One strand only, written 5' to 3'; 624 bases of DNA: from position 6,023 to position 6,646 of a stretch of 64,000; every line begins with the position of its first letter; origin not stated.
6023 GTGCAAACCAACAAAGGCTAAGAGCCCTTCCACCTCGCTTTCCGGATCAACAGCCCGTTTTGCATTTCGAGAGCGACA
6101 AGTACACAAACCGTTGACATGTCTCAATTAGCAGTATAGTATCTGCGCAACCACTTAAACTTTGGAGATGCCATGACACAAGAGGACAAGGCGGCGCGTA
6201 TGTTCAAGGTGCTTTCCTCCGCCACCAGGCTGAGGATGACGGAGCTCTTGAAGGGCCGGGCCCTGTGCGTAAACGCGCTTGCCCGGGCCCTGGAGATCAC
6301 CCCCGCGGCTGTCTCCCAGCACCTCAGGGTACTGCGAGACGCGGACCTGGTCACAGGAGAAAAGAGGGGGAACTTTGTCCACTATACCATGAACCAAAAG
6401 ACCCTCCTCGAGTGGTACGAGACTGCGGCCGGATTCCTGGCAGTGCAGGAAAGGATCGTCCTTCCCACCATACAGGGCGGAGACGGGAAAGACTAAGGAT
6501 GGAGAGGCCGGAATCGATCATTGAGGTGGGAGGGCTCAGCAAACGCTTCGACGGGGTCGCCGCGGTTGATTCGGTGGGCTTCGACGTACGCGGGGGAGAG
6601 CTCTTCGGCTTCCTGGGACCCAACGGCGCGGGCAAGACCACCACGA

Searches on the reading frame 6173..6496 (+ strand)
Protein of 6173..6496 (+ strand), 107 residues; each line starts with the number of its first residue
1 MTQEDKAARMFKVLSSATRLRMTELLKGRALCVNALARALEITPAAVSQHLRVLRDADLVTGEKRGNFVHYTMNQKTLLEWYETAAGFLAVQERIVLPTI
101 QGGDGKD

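Call 3: search_protein_families(library=ncbifam, proteins=[window:6173-6496:+], max_evalue=0.001)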
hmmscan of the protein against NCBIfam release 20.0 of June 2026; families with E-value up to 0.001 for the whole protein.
window:6173-6496:+ (107 aa): 9 families
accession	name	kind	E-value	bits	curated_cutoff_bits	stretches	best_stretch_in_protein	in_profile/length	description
NF033788.1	HTH_metalloreg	subfamily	6.2e-24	83.6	55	1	7-79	1-74/77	metalloregulator ArsR/SmtB family transcription factor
NF033789.1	repress_SdpR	subfamily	4.2e-17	61.8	100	1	10-82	1-73/79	autorepressor SdpR family transcription factor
NF007528.0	PRK10141.1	subfamily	3.7e-11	42.9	97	1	7-75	6-75/117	metalloregulator ArsR/SmtB family transcription factor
NF045707.1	Dbac_1936_reg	equivalog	8e-11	41.8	115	1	5-82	5-82/99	ArsR/SmtB-type metalloregulator TsoR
NF047906.1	CdPbTransRegCmtR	equivalog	6.1e-10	38.9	150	1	2-79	6-83/104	Cd(II)/Pb(II)-sensing metalloregulatory transcriptional regulator CmtR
NF041413.1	ArsR_Rv2640c_fam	equivalog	1.2e-08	35.3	155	1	10-78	35-106/118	Rv2640c family ArsR-like transcriptional regulator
NF040642.1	sulf_sens_BigR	equivalog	2.3e-08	34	155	1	6-76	9-79/95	sulfite-sensing transcriptional repressor BigR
NF053602.1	Phr_regulator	exception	9.7e-06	25.3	320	1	8-62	3-57/191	heat shock transcription regulator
NF052532.1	TransRegPagRBaca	equivalog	1.6e-05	24.9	170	1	6-75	16-85/99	transcriptional repressor PagR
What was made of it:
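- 6173..6496 (+): ArsR/SmtB-family HTH regulator with a single Cys (C32, LCVNAL). It is not part of the arr unit. NCBIfam HTH_metalloreg 83.6 bits (call 3).
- On As(III)-responsive ArsR (the gene at 6173-6496): It meets only the generic ArsR/SmtB HTH family: 83.6 bits against a cut-off of 55 (call 3).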

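Call 4: search_protein_families(library=pfam, proteins=[window:6173-6496:+], max_evalue=0.001)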
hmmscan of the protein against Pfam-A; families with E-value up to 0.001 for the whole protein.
window:6173-6496:+ (107 aa): 6 families
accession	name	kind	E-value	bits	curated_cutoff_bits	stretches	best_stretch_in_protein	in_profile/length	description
PF01022.26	HTH_5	-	5.3e-13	49.1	22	1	18-61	3-46/47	Bacterial regulatory protein, arsR family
PF12840.13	HTH_20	-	5.7e-11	42.7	27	1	14-62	1-50/51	Helix-turn-helix domain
PF21476.4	PF0610-like_N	-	0.00023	21.8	33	1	18-53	2-37/50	PF0610-like, N-terminal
PF08100.18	Dimerisation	-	0.0003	21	25.6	1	9-72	17-82/93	O-methyltransferase dimerisation domain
PF12802.13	MarR_2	-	0.00041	20.9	27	1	31-61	21-51/61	MarR family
PF13412.12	HTH_24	-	0.00072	19.5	21.9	0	31-61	18-48/48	Winged helix-turn-helix DNA-binding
